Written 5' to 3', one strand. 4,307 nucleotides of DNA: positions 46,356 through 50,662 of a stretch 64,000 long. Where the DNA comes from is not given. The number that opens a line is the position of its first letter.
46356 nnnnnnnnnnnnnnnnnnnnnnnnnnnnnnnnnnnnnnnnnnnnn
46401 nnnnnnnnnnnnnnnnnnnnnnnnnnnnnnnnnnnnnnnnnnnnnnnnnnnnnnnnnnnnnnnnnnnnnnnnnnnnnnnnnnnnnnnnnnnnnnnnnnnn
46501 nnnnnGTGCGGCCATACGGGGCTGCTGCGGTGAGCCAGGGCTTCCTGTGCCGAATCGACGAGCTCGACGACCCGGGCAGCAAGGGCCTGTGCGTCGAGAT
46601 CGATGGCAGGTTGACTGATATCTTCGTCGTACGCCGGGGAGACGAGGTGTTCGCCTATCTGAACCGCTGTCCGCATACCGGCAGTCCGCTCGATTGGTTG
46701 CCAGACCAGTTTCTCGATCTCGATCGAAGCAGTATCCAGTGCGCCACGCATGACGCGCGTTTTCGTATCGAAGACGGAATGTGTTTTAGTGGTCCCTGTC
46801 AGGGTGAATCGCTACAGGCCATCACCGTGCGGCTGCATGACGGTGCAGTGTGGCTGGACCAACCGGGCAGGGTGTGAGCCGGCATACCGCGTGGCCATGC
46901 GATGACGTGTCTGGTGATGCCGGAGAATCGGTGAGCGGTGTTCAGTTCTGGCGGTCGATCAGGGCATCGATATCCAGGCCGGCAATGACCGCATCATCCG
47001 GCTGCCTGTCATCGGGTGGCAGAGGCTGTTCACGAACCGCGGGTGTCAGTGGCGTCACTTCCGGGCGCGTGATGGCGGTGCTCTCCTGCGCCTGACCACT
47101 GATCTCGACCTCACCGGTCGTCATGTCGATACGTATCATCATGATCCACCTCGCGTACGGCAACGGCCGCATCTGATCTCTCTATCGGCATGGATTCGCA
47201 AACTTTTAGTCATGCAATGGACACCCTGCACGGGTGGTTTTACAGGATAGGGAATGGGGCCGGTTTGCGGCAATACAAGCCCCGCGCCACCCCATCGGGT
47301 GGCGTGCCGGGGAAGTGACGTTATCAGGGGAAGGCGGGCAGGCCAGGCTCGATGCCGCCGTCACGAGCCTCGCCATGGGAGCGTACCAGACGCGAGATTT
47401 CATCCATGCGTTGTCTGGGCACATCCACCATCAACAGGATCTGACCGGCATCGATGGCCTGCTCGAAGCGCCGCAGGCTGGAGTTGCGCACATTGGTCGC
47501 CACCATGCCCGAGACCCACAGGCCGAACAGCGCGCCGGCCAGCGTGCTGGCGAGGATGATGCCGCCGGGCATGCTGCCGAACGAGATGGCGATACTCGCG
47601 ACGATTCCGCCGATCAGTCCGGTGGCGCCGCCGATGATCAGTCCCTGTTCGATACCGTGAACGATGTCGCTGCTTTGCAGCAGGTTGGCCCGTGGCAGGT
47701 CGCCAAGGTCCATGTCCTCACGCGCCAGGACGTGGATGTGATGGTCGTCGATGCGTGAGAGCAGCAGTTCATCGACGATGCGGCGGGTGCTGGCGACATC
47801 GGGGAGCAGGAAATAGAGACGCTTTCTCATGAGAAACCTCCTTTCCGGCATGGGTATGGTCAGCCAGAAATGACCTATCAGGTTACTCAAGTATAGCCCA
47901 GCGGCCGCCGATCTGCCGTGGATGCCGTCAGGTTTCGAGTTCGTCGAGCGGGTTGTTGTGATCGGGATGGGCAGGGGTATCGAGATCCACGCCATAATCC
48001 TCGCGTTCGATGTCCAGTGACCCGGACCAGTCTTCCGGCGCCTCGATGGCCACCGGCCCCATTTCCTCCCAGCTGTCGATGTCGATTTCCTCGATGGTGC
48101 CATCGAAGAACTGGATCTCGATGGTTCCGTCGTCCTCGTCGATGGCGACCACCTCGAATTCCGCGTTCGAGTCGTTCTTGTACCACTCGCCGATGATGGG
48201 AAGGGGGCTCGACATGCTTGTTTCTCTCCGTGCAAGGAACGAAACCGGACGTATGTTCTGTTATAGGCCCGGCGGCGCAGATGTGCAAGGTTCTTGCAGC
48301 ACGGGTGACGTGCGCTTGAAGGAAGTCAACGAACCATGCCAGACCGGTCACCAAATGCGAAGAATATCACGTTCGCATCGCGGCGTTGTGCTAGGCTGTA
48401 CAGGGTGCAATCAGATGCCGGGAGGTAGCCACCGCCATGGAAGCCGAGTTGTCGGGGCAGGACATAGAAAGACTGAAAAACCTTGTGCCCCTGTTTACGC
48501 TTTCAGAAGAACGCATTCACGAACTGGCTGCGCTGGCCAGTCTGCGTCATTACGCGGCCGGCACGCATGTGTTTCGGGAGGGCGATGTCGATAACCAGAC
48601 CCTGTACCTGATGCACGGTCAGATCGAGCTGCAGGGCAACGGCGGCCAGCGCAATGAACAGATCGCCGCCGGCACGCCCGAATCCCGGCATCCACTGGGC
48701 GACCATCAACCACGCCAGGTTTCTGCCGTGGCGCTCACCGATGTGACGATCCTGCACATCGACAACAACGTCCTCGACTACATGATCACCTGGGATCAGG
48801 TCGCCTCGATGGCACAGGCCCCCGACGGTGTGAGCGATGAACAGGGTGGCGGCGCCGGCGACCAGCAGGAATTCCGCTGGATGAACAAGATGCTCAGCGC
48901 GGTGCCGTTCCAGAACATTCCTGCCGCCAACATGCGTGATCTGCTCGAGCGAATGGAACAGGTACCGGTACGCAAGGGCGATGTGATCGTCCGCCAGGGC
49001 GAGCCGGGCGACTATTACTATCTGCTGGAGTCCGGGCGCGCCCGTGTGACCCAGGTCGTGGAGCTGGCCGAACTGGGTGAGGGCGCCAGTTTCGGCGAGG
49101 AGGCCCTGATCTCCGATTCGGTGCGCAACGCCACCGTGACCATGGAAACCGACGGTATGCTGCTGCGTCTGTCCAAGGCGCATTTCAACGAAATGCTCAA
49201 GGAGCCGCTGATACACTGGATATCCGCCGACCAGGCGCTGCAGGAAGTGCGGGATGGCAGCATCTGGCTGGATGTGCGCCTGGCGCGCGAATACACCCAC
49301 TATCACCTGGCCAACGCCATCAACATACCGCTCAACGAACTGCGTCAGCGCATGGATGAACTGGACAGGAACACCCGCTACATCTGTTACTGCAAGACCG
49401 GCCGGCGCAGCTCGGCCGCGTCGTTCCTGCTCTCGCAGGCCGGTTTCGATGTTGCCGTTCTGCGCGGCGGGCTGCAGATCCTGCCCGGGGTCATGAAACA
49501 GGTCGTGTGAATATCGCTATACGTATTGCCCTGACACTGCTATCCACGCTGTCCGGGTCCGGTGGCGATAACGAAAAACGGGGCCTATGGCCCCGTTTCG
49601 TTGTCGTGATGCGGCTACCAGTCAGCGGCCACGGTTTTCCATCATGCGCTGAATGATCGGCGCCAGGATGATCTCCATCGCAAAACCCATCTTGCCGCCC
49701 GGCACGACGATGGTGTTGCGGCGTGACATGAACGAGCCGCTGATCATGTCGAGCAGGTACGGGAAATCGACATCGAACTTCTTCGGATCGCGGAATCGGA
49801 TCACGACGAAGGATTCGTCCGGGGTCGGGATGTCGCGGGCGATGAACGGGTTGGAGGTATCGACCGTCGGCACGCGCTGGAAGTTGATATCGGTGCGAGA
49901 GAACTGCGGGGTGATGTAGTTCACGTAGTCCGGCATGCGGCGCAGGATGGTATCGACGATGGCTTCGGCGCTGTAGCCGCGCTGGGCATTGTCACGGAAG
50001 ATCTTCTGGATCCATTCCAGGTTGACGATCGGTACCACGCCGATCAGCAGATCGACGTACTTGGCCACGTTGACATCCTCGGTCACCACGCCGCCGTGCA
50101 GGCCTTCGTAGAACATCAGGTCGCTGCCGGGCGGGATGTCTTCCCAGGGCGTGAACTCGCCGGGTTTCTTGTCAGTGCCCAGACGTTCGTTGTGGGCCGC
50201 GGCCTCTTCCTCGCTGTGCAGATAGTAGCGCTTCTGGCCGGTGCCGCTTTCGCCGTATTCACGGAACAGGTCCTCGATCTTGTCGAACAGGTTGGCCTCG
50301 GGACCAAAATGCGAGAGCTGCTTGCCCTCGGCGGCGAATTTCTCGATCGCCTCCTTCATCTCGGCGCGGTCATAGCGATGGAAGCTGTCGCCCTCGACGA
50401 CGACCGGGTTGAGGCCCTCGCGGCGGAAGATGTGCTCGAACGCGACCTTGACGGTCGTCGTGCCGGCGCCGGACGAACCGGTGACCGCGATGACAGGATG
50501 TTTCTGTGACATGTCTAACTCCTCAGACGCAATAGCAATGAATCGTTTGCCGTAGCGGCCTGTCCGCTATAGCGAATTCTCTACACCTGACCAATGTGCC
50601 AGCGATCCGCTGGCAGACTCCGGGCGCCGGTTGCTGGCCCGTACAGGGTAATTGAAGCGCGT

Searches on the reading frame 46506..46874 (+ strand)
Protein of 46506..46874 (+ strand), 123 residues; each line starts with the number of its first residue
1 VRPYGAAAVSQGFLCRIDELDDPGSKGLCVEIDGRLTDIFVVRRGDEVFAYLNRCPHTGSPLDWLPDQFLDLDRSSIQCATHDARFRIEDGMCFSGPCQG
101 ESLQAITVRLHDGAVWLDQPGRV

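Call 7: search_protein_families(library=pfam, proteins=[window:46506-46874:+], max_evalue=0.001)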
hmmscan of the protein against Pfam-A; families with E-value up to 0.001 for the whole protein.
window:46506-46874:+ (123 aa): 2 families
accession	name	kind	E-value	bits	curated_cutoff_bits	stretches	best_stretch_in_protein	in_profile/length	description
PF00355.32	Rieske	-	9.8e-11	41.9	20.3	1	15-101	6-83/88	Rieske [2Fe-2S] domain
PF13806.12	Rieske_2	-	3e-06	27.5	27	1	15-117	6-103/104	Rieske-like [2Fe-2S] domain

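Call 50: search_protein_families(library=ncbifam, proteins=[window:46506-46874:+], max_evalue=0.00001)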
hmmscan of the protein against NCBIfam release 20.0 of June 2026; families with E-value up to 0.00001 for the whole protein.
window:46506-46874:+ (123 aa): 3 families
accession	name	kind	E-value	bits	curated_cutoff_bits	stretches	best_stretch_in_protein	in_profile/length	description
TIGR02378.1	nirD_assim_sml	equivalog_domain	6.6e-09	35.9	74.65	1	14-117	5-103/105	nitrite reductase small subunit NirD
NF042948.2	3PPDioc_HcaC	equivalog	1.6e-08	34.7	150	1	13-119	5-102/105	3-phenylpropionate/cinnamic acid dioxygenase ferredoxin subunit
NF007422.0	PRK09965.1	equivalog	9.1e-06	25.7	113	0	14-119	6-100/106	bifunctional 3-phenylpropionate/cinnamic acid dioxygenase ferredoxin subunit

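Call 65: search_protein_families(library=padloc, proteins=[window:46506-46874:+], max_evalue=0.001)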
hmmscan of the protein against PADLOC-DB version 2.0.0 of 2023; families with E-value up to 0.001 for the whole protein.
window:46506-46874:+ (123 aa): 0 families

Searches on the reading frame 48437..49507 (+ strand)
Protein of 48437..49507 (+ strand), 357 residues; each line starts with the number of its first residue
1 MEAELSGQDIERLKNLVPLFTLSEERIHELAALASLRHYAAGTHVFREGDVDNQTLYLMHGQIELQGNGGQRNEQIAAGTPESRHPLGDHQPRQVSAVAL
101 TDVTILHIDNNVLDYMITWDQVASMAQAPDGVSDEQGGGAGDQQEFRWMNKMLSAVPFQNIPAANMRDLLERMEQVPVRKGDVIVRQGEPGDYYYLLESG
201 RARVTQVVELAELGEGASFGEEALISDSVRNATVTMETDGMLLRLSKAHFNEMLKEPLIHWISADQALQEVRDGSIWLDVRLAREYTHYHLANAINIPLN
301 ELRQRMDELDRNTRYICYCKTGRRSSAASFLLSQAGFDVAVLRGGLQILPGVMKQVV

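Call 8: search_protein_families(library=pfam, proteins=[window:48437-49507:+], max_evalue=0.001)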
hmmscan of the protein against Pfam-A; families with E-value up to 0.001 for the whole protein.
window:48437-49507:+ (357 aa): 2 families
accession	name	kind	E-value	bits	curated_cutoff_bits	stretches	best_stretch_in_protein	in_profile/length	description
PF00027.35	cNMP_binding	-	3.5e-29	101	27.5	2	177-255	3-87/89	Cyclic nucleotide-binding domain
PF00581.25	Rhodanese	-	3.5e-16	59.9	22.2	1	263-346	1-96/102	Rhodanese-like domain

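Call 50: search_protein_families(library=ncbifam, proteins=[window:48437-49507:+], max_evalue=0.00001)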
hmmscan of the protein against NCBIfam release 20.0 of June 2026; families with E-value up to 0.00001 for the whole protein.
window:48437-49507:+ (357 aa): 11 families
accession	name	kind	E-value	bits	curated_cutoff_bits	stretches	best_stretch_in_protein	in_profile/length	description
NF041163.2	encap_f2b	equivalog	1.7e-14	53.8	400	1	161-255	82-184/450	family 2B encapsulin nanocompartment shell protein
NF007627.0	PRK10287.1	equivalog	1.8e-13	50.6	102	1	276-348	22-96/104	thiosulfate sulfurtransferase PspE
NF058543.1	ActPatMycb56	equivalog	1.6e-12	47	460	1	158-259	4-110/317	acetyltransferase Pat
TIGR02981.1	phageshock_pspE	exception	5e-12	46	126.3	1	276-348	20-94/101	thiosulfate sulfurtransferase PspE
NF006444.0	PRK08762.1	equivalog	1.2e-08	34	449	1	259-347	14-105/387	molybdopterin-synthase adenylyltransferase MoeB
NF045521.1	rhoda_near_glyco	subfamily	1.4e-08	34.6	145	1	258-345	16-104/144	rhodanese homology domain-containing protein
NF005902.0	PRK07878.1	equivalog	4.7e-07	29.1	647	1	276-345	305-377/392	adenylyltransferase/sulfurtransferase MoeZ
TIGR04271.1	ThiI_C_thiazole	equivalog_domain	4.8e-07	29.8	70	1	266-338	18-94/101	thiazole biosynthesis protein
NF008750.0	PRK11784.1-2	equivalog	5e-07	29.1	241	0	272-301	13-42/346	tRNA 2-selenouridine(34) synthase MnmH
NF050815.1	TransActFtrBCaul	equivalog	6.9e-07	28.8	300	1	7-123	5-124/251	transcriptional activator FtrB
NF005646.0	PRK07411.1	equivalog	3e-06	26.6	633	1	265-347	290-377/390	molybdopterin-synthase adenylyltransferase MoeB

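Call 65: search_protein_families(library=padloc, proteins=[window:48437-49507:+], max_evalue=0.001)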
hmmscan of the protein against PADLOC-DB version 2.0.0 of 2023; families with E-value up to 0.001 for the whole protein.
window:48437-49507:+ (357 aa): 5 families
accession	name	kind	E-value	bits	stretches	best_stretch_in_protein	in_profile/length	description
PDLC02371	PycTIR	-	2.9e-12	44.5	1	167-256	31-122/288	-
PDLC00731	Effector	-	1.3e-11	42.1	1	167-257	34-126/306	TIR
PDLC00732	Effector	-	2.7e-08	31.1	1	168-255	31-120/301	TIR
PDLC00734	PycC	-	7.3e-06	23.3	1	172-262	31-128/374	Pycsar cyclase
PDLC00730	Effector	-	4.9e-05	20.7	0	168-255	51-141/299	TIR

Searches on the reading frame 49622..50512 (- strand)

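Call 8: search_protein_families(library=pfam, proteins=[window:49622-50512:-], max_evalue=0.001)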
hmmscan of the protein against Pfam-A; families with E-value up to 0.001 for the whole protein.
window:49622-50512:- (296 aa): 1 family
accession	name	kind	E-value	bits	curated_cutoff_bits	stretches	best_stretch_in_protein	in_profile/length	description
PF00485.24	PRK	-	5.5e-71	238.9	22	1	7-220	1-196/196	Phosphoribulokinase / Uridine kinase family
